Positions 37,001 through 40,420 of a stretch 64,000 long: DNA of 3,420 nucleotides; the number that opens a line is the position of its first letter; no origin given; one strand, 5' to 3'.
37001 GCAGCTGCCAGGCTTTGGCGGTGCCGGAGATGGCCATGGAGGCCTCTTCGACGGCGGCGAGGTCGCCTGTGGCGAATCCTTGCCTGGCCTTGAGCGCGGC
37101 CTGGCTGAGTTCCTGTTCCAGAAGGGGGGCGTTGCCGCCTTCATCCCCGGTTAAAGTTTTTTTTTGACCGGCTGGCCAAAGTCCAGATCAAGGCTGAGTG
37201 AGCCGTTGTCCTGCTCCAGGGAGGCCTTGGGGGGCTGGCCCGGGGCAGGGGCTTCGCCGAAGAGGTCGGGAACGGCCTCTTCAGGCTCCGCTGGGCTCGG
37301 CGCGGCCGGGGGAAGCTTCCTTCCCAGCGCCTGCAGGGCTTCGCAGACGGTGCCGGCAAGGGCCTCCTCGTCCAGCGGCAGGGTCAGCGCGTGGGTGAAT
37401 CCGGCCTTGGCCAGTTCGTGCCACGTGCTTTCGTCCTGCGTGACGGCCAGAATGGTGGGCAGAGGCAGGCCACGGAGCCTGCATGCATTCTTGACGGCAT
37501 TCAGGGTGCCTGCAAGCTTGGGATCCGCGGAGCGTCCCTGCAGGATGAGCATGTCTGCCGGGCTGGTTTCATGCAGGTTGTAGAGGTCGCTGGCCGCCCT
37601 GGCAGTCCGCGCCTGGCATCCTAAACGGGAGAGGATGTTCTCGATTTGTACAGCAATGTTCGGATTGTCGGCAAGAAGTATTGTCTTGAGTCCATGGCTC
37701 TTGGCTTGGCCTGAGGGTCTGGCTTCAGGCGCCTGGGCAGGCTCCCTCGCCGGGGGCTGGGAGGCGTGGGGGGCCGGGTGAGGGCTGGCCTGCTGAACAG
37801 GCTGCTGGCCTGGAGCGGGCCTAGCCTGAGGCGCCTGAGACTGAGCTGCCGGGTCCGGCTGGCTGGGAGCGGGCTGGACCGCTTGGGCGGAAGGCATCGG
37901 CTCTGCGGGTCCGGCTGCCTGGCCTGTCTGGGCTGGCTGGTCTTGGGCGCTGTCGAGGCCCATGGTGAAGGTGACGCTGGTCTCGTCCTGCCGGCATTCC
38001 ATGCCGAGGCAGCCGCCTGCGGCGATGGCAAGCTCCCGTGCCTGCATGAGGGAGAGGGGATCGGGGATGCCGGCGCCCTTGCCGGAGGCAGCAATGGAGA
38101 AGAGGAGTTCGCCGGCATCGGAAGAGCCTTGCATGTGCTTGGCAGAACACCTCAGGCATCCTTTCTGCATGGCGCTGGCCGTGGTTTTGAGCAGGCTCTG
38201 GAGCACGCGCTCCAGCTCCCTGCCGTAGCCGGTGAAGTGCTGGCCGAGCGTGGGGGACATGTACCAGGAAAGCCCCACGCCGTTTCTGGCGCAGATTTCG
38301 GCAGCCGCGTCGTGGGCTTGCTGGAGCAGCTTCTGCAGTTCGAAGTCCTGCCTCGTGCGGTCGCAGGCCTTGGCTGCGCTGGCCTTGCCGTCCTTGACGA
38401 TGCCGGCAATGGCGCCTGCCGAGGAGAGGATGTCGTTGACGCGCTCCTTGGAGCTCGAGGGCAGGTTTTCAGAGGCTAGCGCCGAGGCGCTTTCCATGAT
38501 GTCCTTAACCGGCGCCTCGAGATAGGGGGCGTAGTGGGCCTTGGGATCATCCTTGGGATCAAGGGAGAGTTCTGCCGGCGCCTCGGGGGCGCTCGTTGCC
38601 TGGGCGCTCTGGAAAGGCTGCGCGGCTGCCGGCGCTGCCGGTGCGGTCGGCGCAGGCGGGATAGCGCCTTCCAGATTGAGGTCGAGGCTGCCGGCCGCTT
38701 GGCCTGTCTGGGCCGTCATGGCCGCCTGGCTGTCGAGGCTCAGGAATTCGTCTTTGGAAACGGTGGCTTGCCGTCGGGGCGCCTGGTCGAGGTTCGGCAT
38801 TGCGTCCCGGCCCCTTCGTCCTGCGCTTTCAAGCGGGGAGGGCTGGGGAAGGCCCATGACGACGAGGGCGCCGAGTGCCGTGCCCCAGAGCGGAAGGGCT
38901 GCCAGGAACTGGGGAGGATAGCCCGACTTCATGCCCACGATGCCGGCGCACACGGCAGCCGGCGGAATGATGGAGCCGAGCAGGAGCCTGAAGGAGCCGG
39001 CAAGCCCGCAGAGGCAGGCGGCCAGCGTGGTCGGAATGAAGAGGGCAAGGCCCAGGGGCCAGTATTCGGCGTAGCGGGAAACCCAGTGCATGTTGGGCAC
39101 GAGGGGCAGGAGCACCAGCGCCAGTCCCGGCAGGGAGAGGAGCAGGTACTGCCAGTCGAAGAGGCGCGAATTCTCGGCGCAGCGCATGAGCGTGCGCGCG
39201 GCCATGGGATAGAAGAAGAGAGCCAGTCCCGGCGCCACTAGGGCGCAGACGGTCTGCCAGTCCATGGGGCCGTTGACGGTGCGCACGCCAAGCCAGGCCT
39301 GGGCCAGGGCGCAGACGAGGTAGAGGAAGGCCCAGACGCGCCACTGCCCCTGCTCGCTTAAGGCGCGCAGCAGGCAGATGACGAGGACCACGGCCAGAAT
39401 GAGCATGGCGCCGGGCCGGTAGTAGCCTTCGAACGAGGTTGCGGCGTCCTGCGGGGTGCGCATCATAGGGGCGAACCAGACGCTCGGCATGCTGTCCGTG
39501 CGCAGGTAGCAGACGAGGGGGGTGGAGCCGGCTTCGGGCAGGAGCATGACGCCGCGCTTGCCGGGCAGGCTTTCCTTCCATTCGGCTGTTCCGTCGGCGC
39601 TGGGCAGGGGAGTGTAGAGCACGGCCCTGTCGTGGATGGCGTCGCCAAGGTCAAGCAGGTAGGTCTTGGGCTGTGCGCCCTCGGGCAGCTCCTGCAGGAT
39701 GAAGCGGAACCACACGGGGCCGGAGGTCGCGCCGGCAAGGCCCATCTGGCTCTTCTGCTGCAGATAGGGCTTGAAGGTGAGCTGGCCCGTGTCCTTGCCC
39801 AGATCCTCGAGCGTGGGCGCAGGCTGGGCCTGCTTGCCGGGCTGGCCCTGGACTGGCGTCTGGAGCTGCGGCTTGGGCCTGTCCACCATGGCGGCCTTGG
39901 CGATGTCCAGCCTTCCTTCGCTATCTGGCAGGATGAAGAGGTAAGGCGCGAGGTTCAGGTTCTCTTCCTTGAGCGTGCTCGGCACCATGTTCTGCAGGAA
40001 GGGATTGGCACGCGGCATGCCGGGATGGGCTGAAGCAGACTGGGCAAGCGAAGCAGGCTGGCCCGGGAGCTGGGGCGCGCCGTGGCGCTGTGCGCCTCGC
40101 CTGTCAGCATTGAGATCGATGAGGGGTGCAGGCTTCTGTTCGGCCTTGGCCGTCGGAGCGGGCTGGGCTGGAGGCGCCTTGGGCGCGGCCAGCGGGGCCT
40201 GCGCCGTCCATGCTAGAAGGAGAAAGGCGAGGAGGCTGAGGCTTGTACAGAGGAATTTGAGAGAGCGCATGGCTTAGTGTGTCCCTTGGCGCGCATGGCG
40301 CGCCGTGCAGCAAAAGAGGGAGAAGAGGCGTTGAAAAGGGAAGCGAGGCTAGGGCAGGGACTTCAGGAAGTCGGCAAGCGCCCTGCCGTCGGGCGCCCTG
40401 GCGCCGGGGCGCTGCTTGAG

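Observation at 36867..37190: A9 run at the sensor gene's stop codon, with an HPt-like domain stranded in the -1 frame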

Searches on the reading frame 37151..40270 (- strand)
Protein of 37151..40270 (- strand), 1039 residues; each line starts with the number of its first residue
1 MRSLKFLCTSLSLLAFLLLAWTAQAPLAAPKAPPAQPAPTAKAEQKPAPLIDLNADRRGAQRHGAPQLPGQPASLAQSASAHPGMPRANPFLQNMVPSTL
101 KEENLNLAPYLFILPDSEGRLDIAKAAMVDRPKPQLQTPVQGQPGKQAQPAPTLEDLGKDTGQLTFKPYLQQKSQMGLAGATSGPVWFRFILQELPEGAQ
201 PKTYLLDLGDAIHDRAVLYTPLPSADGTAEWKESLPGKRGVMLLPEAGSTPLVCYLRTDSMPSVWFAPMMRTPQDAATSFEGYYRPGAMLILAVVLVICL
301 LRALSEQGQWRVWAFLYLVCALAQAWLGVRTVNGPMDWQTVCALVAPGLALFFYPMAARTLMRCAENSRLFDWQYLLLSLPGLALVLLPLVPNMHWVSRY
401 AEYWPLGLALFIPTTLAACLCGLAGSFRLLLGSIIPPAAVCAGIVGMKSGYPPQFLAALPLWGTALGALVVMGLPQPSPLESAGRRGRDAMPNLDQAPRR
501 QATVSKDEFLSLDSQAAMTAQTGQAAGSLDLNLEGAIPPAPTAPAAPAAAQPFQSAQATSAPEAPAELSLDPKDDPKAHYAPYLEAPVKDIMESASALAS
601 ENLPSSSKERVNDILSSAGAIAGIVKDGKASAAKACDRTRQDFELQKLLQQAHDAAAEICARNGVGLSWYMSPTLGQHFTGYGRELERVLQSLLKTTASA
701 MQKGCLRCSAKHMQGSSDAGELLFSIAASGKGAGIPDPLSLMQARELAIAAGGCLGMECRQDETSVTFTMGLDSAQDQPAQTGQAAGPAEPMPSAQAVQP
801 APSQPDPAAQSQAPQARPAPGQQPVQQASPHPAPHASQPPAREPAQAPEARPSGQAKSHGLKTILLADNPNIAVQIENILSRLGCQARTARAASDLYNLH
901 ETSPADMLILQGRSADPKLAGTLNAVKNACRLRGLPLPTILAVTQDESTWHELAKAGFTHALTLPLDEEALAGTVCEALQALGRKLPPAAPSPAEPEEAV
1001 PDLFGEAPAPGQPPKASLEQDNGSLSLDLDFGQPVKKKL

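Call 6: search_protein_families(library=pfam, proteins=[window:37151-40270:-], max_evalue=10)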
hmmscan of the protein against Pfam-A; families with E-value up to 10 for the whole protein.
window:37151-40270:- (1039 aa): 3 families
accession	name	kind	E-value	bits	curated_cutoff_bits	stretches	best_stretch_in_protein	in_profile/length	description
PF07696.17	7TMR-DISMED2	-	0.0017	18.8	22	1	153-222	15-78/136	7TMR-DISM extracellular 2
PF23809.1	Phage_holin_9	-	0.18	12.1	27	1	292-361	53-118/130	Bacteriophage holin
PF00072.30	Response_reg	-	0.29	11.8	30.2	1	868-972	6-107/111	Response regulator receiver domain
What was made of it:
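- On Response-regulator receiver domain (PF00072): The Pfam score is 11.8 bits against a cut-off of 30.2 (call 6).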

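Call 7: search_protein_families(library=ncbifam, proteins=[window:37151-40270:-], max_evalue=10)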
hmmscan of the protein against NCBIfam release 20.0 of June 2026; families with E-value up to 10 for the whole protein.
window:37151-40270:- (1039 aa): 5 families
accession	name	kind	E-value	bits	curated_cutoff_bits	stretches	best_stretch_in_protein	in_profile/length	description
NF007907.0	PRK10618.1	equivalog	0.00019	19.5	634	1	584-733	462-612/893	phosphotransferase RcsD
NF041832.1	near_NosP_CTERM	subfamily_domain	0.0042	16.2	400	1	842-956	232-347/370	NahK/ErcS family hybrid sensor histidine kinase/response regulator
NF033207.2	midcut_by_XrtH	subfamily_domain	0.014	15.5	45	1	288-334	44-90/175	midcut-by-XrtH protein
NF045607.1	exo_Victor_syst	equivalog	0.38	10.8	35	1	288-359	9-74/82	XrtV sorting system accessory protein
NF033132.1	vanT-CELN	equivalog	0.49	8.7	900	1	284-331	122-167/697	membrane-bound serine racemase VanT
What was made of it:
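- On Histidine kinase (DHp + HATPase_c): The only match is a weak one to the RcsD model (E 1.9e-4, call 7).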

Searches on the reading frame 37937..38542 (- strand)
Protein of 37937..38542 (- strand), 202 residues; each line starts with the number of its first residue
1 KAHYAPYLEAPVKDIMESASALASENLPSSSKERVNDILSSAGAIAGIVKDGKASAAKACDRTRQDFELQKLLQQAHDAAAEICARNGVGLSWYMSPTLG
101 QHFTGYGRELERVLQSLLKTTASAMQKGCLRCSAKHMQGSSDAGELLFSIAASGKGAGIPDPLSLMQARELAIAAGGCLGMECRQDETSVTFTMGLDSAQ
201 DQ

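Call 86: search_solved_structures(query=window:37937-38542:-, max_evalue=1, show_alignments=2)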
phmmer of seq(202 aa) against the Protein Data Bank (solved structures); distinct sequences matched with E-value up to 1: 11.
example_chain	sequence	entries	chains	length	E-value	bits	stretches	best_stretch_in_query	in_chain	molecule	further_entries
3f85_A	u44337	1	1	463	0.00027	23.9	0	117-199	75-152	homo trimeric fusion of CFA/I fimbrial subunits B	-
3f84_A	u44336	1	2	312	0.017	18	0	117-197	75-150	CFA/I fimbrial subunit B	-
7ox1_A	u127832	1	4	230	0.04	16.8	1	57-108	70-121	Heavy chain (Fab 7D6)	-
7pqg_B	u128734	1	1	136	0.16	14.8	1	28-109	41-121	Nanobody 87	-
9vkp_d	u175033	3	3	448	0.19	14.6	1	6-83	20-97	ATP synthase subunit b-delta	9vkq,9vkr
9zrx_A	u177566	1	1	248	0.22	14.4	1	59-129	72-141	CE79-1571 heavy chain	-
7lxx_H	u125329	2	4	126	0.36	13.7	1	28-107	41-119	S2L28 Fab Heavy Chain variable region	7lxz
8vur_H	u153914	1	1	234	0.44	13.4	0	54-95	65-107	003-102 Heavy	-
8phw_H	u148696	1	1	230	0.73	12.7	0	26-95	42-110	Fab18 (heavy chain, variable region)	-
9nvy_H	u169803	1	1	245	0.84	12.5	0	59-129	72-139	CH70-Apex2.01 heavy chain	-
9ty2_B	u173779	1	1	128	0.9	12.4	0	28-95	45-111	Nanobody, single fragment heavy chain antibody, NbCM1, sdAbCM1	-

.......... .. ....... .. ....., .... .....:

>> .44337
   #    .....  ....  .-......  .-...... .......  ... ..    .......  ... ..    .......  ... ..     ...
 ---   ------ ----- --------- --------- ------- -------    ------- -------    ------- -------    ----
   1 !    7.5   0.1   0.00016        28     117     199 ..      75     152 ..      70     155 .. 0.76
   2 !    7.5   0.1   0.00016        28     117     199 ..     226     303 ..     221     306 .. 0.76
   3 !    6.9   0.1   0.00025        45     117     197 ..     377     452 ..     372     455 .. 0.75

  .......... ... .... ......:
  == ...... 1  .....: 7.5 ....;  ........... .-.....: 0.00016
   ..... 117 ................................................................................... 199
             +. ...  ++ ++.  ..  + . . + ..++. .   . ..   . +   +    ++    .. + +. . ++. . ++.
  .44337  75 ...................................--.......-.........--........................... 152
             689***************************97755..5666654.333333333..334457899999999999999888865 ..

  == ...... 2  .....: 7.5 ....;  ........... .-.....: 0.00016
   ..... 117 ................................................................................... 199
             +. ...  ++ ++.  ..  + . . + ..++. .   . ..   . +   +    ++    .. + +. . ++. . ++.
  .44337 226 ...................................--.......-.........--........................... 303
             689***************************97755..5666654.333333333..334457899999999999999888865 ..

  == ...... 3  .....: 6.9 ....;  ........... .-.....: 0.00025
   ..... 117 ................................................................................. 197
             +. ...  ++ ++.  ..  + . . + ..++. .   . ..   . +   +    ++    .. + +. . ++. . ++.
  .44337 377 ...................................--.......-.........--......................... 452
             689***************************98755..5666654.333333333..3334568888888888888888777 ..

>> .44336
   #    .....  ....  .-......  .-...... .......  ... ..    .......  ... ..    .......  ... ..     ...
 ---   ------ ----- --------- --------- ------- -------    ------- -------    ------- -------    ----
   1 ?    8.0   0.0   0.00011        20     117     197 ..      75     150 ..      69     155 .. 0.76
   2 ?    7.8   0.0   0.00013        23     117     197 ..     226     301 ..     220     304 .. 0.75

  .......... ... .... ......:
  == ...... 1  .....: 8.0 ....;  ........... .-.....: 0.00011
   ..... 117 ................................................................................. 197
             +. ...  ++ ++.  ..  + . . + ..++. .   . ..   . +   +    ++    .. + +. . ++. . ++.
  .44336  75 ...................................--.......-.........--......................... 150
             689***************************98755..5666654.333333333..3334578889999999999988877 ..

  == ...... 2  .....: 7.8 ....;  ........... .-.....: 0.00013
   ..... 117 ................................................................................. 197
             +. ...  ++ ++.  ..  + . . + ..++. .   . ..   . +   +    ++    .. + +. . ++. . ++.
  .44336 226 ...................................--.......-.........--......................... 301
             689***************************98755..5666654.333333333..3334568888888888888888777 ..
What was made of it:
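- Tried and rejected: A phmmer search of the kinase-like region against the PDB gave only noise: fimbrial subunits and antibody chains (call 86).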
